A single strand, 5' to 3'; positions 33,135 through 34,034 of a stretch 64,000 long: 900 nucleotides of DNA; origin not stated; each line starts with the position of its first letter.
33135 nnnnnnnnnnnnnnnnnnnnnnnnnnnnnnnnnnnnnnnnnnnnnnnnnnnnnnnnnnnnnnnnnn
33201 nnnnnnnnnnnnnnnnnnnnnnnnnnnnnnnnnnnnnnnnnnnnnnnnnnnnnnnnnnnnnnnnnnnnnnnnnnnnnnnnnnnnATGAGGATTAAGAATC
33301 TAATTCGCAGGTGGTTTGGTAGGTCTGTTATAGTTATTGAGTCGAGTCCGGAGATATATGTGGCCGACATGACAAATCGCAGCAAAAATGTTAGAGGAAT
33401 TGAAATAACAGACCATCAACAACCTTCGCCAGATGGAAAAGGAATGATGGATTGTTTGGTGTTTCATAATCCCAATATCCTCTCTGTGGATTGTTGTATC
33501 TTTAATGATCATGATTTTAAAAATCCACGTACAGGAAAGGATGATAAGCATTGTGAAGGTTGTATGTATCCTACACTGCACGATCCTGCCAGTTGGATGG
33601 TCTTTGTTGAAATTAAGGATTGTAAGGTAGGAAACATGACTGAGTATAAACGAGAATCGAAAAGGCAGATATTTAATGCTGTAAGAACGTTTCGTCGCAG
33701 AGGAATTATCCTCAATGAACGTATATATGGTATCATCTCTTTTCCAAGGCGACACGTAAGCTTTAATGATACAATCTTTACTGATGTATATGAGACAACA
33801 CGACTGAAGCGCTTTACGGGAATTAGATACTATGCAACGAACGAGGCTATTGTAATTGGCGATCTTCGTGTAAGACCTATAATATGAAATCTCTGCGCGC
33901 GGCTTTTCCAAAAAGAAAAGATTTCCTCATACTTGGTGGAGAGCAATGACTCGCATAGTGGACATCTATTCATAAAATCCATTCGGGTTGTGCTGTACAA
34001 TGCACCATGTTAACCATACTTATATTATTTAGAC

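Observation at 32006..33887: Unassigned two-gene module: an ABC/OLD-type ATPase translationally coupled to a 200-aa putative nuclease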

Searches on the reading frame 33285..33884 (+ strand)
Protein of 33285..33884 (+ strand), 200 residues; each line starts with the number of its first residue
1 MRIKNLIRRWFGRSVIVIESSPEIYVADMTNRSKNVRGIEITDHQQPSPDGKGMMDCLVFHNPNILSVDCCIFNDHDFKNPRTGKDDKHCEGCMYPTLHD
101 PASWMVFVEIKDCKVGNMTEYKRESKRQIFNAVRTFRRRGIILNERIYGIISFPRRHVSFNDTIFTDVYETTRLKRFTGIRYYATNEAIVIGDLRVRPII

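Call 3: search_protein_families(library=pfam, proteins=[window:33285-33884:+], max_evalue=1)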
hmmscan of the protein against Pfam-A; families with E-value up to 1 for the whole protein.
window:33285-33884:+ (200 aa): 0 families

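Call 4: search_protein_families(library=padloc, proteins=[window:33285-33884:+], max_evalue=1)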
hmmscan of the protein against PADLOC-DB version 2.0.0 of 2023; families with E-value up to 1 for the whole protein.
window:33285-33884:+ (200 aa): 0 families

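Call 5: search_protein_families(library=ncbifam, proteins=[window:33285-33884:+], max_evalue=1)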
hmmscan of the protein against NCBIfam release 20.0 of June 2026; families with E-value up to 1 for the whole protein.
window:33285-33884:+ (200 aa): 0 families

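Call 6: search_protein_families(library=phrogs, proteins=[window:33285-33884:+], max_evalue=1)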
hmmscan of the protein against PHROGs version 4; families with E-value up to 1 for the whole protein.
window:33285-33884:+ (200 aa): 1 family
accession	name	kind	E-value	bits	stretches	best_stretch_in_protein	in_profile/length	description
phrog_30642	-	unknown function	0.04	14.8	1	103-139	5-41/62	-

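Call 11: find_homologous_proteins(query=window:33285-33884:+, max_evalue=0.01)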
Query window:33285-33884:+ (200 aa): 32 proteins with E <= 0.01 among 46 candidates.
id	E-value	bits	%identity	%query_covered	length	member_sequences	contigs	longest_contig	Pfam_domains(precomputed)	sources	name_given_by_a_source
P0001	1.1e-132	458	99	100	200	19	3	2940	-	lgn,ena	-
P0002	2.9e-132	456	99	100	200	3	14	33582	-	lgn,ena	-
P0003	8.7e-132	455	98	100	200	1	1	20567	-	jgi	-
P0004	2.1e-131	454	98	100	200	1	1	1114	-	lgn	-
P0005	2.2e-131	454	98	100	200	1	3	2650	-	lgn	-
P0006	6.6e-131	452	98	100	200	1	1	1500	-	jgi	-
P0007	7.3e-130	449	97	100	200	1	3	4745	-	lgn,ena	-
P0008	3.8e-124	430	93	100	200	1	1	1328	-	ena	-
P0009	3.9e-123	427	92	100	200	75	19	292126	-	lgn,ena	-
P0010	4.6e-110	384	83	100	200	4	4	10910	-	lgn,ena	-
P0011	3.0e-107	375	92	86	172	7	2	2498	-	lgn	-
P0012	5.9e-107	374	81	100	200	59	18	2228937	-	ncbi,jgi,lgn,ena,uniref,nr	ncbi:hypothetical protein [Prevotella sp. E13-27]|uniref:hypothetical protein n=1 Tax=Prevotella sp.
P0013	1.3e-102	360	78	100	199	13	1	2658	-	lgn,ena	-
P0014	2.1e-102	359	79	100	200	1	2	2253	-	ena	-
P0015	2.1e-100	352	76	100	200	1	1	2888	-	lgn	-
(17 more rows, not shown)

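Call 15: search_solved_structures(query=A1, max_evalue=10)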
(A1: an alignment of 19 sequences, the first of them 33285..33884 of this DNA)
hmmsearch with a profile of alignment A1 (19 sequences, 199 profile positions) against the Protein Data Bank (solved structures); distinct sequences matched with E-value up to 10: 27.
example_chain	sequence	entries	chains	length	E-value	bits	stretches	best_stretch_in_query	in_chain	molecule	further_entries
6m60_C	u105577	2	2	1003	0.24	14.3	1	139-196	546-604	Exportin-1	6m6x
4hb3_C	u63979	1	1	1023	0.24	14.3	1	139-196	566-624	Exportin-1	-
6a38_C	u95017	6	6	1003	0.24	14.3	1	139-196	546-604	Exportin-1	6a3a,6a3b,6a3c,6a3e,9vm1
9ogo_C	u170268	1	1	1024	0.24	14.3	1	139-196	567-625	Exportin-1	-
4hax_C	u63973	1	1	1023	0.24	14.3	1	139-196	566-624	Exportin-1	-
5yst_C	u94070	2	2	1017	0.24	14.3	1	139-196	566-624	Exportin-1,Exportin-1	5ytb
4hb2_C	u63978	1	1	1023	0.24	14.3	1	139-196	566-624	Exportin-1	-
4hay_C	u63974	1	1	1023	0.24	14.3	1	139-196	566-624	Exportin-1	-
4hat_C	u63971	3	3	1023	0.24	14.3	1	139-196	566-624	Exportin-1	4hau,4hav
4haz_C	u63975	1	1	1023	0.24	14.3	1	139-196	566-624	Exportin-1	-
4wvf_C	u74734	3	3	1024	0.24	14.3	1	139-196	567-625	Crm1p | Exportin-1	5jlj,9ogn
4hb0_C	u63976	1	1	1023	0.25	14.3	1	139-196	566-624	Exportin-1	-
5uwt_C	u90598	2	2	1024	0.25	14.2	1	139-196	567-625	Exportin-1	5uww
4haw_C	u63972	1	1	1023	0.25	14.2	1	139-196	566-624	Exportin-1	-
4hb4_C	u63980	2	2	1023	0.25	14.2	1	139-196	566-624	Exportin-1 | Exportin-1,Exportin-1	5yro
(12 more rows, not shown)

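Call 16: find_related_loci(query=A1, collection=genome_contigs, flank=8000)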
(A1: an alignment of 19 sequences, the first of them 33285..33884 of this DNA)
Query A1 (200 aa) in genome_contigs; peptide patterns used: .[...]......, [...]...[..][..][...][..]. (x = any residue, [..] = any of these).
83 stretches matched a pattern; 45 encode a relative of the query (tblastn E <= 1e-3); 45 distinct loci.
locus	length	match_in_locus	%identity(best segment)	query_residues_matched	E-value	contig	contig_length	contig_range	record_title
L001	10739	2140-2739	99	1-200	3e-134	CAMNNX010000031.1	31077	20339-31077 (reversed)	MAG: uncultured Prevotella sp. isolate SRR1206671_bin.85_metaWRAP_v1.3_MAG genome assembly, contig: NODE.2186_length_310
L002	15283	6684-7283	97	1-200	5e-131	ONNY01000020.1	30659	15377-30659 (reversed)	uncultured Prevotella sp. isolate RUG473 genome assembly, contig: scaffold_2218, whole genome shotgun sequence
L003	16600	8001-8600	83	1-200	4e-113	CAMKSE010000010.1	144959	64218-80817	MAG: uncultured Prevotellaceae bacterium isolate SRR12081303_bin.15_metaWRAP_v1.3_MAG genome assembly, contig: ERZ122897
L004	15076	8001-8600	65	1-200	2e-94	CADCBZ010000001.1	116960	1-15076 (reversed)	MAG: uncultured Prevotellaceae bacterium isolate RUG14503 genome assembly, contig: RUG14503_asm_1, whole genome shotgun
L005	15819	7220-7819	42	1-200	2e-50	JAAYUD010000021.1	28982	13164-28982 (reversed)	MAG: Bacteroidales bacterium isolate AS27yjCOA_134 41648_AS27, whole genome shotgun sequence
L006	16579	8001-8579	43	1-193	1e-47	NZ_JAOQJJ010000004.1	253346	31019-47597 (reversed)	Bacteroides cellulolyticus strain Sanger_22 .13470_2_62.4, whole genome shotgun sequence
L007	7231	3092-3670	43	1-193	1e-47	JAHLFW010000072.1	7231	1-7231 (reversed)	MAG: Candidatus Phocaeicola faecigallinarum isolate G4-2901 G4M60__C108838_L7231, whole genome shotgun sequence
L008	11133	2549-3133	43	2-196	1e-46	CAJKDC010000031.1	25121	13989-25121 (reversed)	MAG TPA_asm: uncultured Bacteroides sp. isolate ERR1190934-bin.26 genome assembly, contig: NODE_1374_length_25121_cov_3.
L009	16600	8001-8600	40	1-200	6e-45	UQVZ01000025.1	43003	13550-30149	uncultured Bacteroides sp. isolate UMGS698 genome assembly, contig: NODE_573_length_43003_cov_36.083310, whole genome sh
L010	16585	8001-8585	40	2-196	3e-44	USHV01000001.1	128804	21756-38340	uncultured Prevotella sp. isolate UMGS1741 genome assembly, contig: NODE_58_length_128804_cov_16.654258, whole genome sh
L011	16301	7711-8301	42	2-197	3e-44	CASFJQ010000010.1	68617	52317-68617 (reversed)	uncultured Parabacteroides sp. isolate T20_L4_324324_idba_bin.13 genome assembly, contig: T20_L4_324324_idba_bin.13.fa_s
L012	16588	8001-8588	40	2-197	3e-43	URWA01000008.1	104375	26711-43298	uncultured Bacteroides sp. isolate UMGS1399 genome assembly, contig: NODE_61_length_104375_cov_23.693156, whole genome s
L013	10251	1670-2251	39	3-196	1e-42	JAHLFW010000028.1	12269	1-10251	MAG: Candidatus Phocaeicola faecigallinarum isolate G4-2901 G4M60__C42763_L12269, whole genome shotgun sequence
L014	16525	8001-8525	45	20-186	1e-41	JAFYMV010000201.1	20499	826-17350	MAG: Bacteroidaceae bacterium isolate RGIG7234 Water_buffalos_Cecum-2__c934703, whole genome shotgun sequence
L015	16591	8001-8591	38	1-197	1e-41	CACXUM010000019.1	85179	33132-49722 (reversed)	MAG: uncultured Bacteroidia bacterium isolate RUG11609 genome assembly, contig: RUG11609_asm_19, whole genome shotgun se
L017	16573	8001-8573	38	3-193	1e-40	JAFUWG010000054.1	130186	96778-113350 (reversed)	MAG: Bacteroidaceae bacterium isolate RGIG4883 Roe_deer_Rumen-1__c520353, whole genome shotgun sequence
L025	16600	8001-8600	33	2-200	1e-33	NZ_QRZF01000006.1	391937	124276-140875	Bacteroides intestinalis strain AF14-32 AF14-32.Scaf6, whole genome shotgun sequence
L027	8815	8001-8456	38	2-157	4e-28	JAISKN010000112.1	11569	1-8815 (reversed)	MAG: Prevotellaceae bacterium isolate Hs463_bin52 k119_791237, whole genome shotgun sequence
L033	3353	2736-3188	38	1-156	3e-25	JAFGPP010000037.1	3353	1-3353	MAG: Thermoplasmatota archaeon isolate Zod_Metabat.7 k87_1758437, whole genome shotgun sequence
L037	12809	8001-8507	33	21-196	5e-19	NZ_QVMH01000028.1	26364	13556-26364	Paludibacter sp. 221 scaffold28_size26364, whole genome shotgun sequence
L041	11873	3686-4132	35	12-166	3e-25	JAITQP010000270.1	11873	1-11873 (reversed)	MAG: Prevotellaceae bacterium isolate Roe453_bin105 k119_2873837, whole genome shotgun sequence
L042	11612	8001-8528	23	20-197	3e-8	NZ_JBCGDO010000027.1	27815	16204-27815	Flavobacterium aureirubrum strain J3 NODE_27_length_27815_cov_140.080504, whole genome shotgun sequence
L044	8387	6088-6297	33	62-139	4e-6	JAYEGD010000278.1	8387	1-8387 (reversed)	MAG: Campylobacterota bacterium isolate MAG255 MAG255_278, whole genome shotgun sequence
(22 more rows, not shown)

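Call 23: predict_structure(alignment_id=A1)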
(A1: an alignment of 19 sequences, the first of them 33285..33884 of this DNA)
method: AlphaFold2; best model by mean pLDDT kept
length: 200 residues; sequences in the alignment: 19
mean_pLDDT: 85.4   pTM: 0.87
mean pLDDT of the five models: 85.4, 85.0, 83.8, 83.0, 82.1
residues with pLDDT >= 90: 104; 70-90: 72; 50-70: 22; < 50: 2
segments of 3 or more residues with pLDDT < 50: none
pLDDT, mean of each block of 10 residues (from residue 1): 92 93 89 65 85 86 94 91 91 88 89 75 90 95 93 69 60 88 90 85
secondary structure, 60 per line:
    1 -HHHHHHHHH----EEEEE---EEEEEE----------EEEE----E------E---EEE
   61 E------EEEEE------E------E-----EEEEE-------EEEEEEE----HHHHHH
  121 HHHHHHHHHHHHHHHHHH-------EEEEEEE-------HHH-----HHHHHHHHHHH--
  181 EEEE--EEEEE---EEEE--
elements in order: H2-10 E15-19 E23-28 E39-42 E58-61 E68-72 E92-96 E104-110 H115-138 E146-152 H168-178 E181-184 E187-191 E195-198

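Call 25: search_protein_representatives(alignment_id=A1)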
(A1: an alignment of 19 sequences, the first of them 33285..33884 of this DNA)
Query: 19 sequences, 199 profile positions. Proteins with E-value up to 0.001 (for the whole library): 241; up to 1e-10: 142; up to 1e-30: 31. The best 150 are listed.
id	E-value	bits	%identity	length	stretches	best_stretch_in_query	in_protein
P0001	7.3e-103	358.7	-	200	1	1-198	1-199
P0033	2.6e-67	242.7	-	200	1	3-197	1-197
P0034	1.4e-64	233.8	-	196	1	3-191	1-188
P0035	5.0e-62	225.5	-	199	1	3-193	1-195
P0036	1.8e-61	223.7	-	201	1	3-197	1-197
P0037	4.1e-61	222.5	-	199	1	3-196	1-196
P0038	3.9e-59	216.0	-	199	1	3-197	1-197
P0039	4.3e-58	212.6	-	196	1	3-198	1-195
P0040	3.4e-57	209.7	-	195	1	1-193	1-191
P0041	9.3e-57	208.2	-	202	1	3-197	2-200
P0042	1.1e-56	208.0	-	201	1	1-197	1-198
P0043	1.5e-55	204.3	-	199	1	3-197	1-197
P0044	6.5e-55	202.2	-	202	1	4-198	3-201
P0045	1.6e-50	187.9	-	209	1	2-195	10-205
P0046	2.6e-50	187.2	-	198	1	1-192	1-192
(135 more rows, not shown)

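Call 26: search_protein_families(library=padloc, alignment_id=A2, max_evalue=0.01)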
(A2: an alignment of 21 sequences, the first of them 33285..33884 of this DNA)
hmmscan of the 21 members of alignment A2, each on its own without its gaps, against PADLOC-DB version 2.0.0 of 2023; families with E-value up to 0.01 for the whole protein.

A. member 1, window:33285-33884:+ (200 aa): 0 families

B. families by the number of members that match (of 21 scanned): 10 families
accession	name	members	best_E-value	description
PDLC04563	PDC-M29B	11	3e-20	-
PDLC04564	PDC-M29B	3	5.8e-10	-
PDLC04229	HEC-02B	2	5.1e-05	-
PDLC04220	HEC-02B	2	0.00026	-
PDLC04225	HEC-02B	2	0.005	-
PDLC04219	HEC-02B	1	0.00059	-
PDLC04228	HEC-02B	1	0.00085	-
PDLC04145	HEC-02A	1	0.0023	-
PDLC04221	HEC-02B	1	0.0065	-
PDLC04034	PD-T4-4_B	1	0.0099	-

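Call 27: search_protein_families(library=pfam, alignment_id=A2, max_evalue=0.01)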
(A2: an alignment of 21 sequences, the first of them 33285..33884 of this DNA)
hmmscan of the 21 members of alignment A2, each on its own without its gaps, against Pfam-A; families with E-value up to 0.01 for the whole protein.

A. member 1, window:33285-33884:+ (200 aa): 0 families

B. families by the number of members that match (of 21 scanned): 3 families
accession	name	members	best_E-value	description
PF13588.12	HSDR_N_2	1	0.00099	Type I restriction enzyme R protein N terminus (HSDR_N)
PF04071.17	zf-like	1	0.0065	Cysteine-rich small domain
PF25210.1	Kelch_FKB95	1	0.01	FKB95, Kelch-repeats domain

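Call 28: fold_search(model_id=the predicted structure, library=pdb)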
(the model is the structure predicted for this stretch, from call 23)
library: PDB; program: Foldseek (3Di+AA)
matches with E <= 10: 532; with E <= 0.001: 0
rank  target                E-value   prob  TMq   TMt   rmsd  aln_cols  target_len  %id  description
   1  6qnz_B                1.0e-02  0.99  0.33  0.13   3.7        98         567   12  Crystal structure of the site-specific DNA nickase N.BspD6I E418A Mutant (released 2020-03-04)
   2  5liz                  1.3e-02  0.98  0.34  0.13   7.4       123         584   12  The structure of Nt.BspD6I nicking endonuclease with all cysteines mutated by serine residues at 0.19 nm resolution . (released 2017-08-02)
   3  5liq_A                2.1e-02  0.92  0.33  0.13   7.4       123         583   13  The structure of C160S,C508S,C578S mutant of Nt.BspD6I nicking endonuclease at 0.185 nm resolution . (released 2017-08-02)
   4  5liq_B                2.3e-02  0.91  0.32  0.12   7.5       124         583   13  The structure of C160S,C508S,C578S mutant of Nt.BspD6I nicking endonuclease at 0.185 nm resolution . (released 2017-08-02)
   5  2ewf                  2.5e-02  0.90  0.33  0.13   7.4       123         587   12  Crystal structure of the site-specific DNA nickase N.BspD6I (released 2006-11-21)
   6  5lhc_B                3.9e-02  0.96  0.33  0.13   3.9        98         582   12  The structure of D456A mutant of Nt.BspD6I nicking endonuclease at 0.24 nm resolution . (released 2017-08-16)
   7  6qnz_A                4.7e-02  0.95  0.33  0.13   3.9        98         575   12  Crystal structure of the site-specific DNA nickase N.BspD6I E418A Mutant (released 2020-03-04)
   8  5lhc_A                5.7e-02  0.92  0.34  0.13   7.2       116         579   11  The structure of D456A mutant of Nt.BspD6I nicking endonuclease at 0.24 nm resolution . (released 2017-08-16)
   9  4p0p_A                8.9e-02  0.18  0.25  0.20  11.9       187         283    8  Crystal structure of Human Mus81-Eme1 in complex with 5'-flap DNA, and Mg2+ (released 2014-05-28)
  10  1ogi                  8.9e-02  0.07  0.17  0.14  17.0       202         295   11  FERREDOXIN:NADP+ REDUCTASE MUTANT WITH THR 155 REPLACED BY GLY AND ALA 160 REPLACED BY THR (T155G-A160T) (released 2003-09-25)
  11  2bhn_B                1.2e-01  0.33  0.23  0.23   6.4       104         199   16  XPF from Aeropyrum pernix (released 2005-02-23)
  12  1ogj                  1.2e-01  0.07  0.18  0.14  16.9       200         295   12  FERREDOXIN:NADP+ REDUCTASE MUTANT WITH LEU 263 REPLACED BY PRO (L263P) (released 2003-09-25)
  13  2bhn_A                1.8e-01  0.25  0.23  0.22   6.4       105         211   16  XPF from Aeropyrum pernix (released 2005-02-23)
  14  5trc_B                2.2e-01  0.18  0.30  0.17  12.9       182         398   13  Crystal structure of phosphorylated AC3-AC5 domains of yeast acetyl-CoA carboxylase (released 2016-12-07)
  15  4c43                  2.2e-01  0.05  0.17  0.14  17.9       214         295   12  FERREDOXIN NADP REDUCTASE MUTANT WITH GLU 103 REPLACED BY TYR, TYR 104 REPLACED BY PHE, SER 109 REPLACED BY PHE AND GLY  (released 2013-12-25)
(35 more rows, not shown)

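Call 30: search_protein_families(library=padloc, proteins=[L004:8001-8600:+, L005:7220-7819:+, L015:8007-8603:+, L025:8004-8600:+, L027:8004-8573:+, L033:2742-3311:+, L037:7944-8516:+, L041:3653-4222:+, L042:7950-8531:+, L044:5926-6450:+], max_evalue=0.1)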
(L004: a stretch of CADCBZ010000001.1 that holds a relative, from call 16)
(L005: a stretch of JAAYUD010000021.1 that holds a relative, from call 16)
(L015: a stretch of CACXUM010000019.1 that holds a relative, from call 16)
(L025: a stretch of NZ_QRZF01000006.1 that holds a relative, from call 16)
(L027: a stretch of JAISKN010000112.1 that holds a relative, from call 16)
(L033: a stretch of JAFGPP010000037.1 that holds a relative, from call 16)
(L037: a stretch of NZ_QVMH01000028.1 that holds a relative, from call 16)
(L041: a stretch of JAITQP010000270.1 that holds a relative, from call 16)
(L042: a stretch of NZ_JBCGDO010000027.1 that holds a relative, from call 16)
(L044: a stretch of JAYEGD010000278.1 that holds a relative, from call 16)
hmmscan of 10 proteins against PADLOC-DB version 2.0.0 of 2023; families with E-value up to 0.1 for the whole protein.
L004:8001-8600:+ (200 aa): 1 family
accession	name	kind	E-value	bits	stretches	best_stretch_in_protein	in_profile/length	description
PDLC04563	PDC-M29B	-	0.0081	14.3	1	61-141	45-117/164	-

L005:7220-7819:+ (200 aa): 1 family
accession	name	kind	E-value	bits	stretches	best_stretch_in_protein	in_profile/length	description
PDLC04563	PDC-M29B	-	3.8e-06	25.1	1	58-190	41-163/164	-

L015:8007-8603:+ (199 aa): 0 families

L025:8004-8600:+ (199 aa): 2 families
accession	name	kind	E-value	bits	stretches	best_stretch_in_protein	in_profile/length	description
PDLC04563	PDC-M29B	-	1.3e-07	29.9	1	57-160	43-139/164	-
PDLC01162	Unk_06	-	0.021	12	1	75-161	44-125/378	Unknown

L027:8004-8573:+ (190 aa): 1 family
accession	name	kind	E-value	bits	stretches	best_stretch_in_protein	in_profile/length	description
PDLC04563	PDC-M29B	-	3.4e-06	25.3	1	74-183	65-163/164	-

L033:2742-3311:+ (190 aa): 1 family
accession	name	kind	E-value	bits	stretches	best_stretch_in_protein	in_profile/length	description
PDLC04221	HEC-02B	-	0.0065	14.4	1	78-128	35-87/171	-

L037:7944-8516:+ (191 aa): 1 family
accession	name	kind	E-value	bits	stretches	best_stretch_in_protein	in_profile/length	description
PDLC04563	PDC-M29B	-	7.2e-05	21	1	70-183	60-163/164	-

L041:3653-4222:+ (190 aa): 3 families
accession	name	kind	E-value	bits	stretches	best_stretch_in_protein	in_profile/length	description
PDLC04563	PDC-M29B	-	1.5e-09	36.2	1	43-183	33-163/164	-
PDLC04564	PDC-M29B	-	0.00012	20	1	47-173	36-150/162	-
PDLC04034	PD-T4-4_B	-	0.0099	13.6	1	81-131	79-128/190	-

L042:7950-8531:+ (194 aa): 1 family
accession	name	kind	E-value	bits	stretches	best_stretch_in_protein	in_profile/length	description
PDLC04563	PDC-M29B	-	0.029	12.5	1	49-145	44-127/164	-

L044:5926-6450:+ (175 aa): 5 families
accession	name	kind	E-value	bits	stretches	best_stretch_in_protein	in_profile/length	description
PDLC04563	PDC-M29B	-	3e-20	71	1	10-139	3-132/164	-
PDLC04564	PDC-M29B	-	5.8e-10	37.3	1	52-131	42-121/162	-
PDLC04229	HEC-02B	-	5.1e-05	21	1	77-114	38-75/171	-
PDLC04220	HEC-02B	-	0.00034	18.5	1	65-135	21-90/172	-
PDLC04225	HEC-02B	-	0.0058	14.7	1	76-124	37-86/173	-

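Call 41: find_homologous_proteins(query=A2, max_evalue=0.001)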
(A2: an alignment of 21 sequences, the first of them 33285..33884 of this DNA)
Query A2 (21 sequences) (200 aa, profile of the alignment): 108 proteins with E <= 0.001 among 888 candidates.
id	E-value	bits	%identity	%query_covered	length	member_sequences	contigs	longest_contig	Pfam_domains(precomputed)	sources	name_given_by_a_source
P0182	4.4e-70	253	42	92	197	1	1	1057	-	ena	-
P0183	5.4e-70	253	42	98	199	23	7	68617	-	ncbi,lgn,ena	-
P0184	1.4e-69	252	42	98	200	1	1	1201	-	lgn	-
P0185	5.4e-69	250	44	92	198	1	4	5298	-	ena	-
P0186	5.3e-68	247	43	92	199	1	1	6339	-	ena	-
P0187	8.5e-68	246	45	85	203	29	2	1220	-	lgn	-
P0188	1.9e-67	245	43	95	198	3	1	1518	-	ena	-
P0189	7.3e-67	243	43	97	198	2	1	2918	-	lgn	-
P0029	1.2e-66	242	40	97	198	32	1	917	-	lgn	-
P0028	3.3e-66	241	42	97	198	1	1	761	-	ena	-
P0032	7.1e-66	240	41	96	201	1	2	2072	-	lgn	-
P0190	2.3e-65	238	38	97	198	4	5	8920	-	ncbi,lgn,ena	-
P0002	3.5e-65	237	99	100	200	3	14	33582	-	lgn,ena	-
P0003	4.5e-65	237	98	100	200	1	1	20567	-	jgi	-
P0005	6.6e-65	236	98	100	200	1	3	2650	-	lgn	-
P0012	2.6e-59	218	81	100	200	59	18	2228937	-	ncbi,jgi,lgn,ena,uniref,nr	ncbi:hypothetical protein [Prevotella sp. E13-27]|uniref:hypothetical protein n=1 Tax=Prevotella sp.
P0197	5.7e-52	194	49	71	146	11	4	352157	-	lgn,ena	-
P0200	8.6e-38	148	27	41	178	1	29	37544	-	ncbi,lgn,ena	-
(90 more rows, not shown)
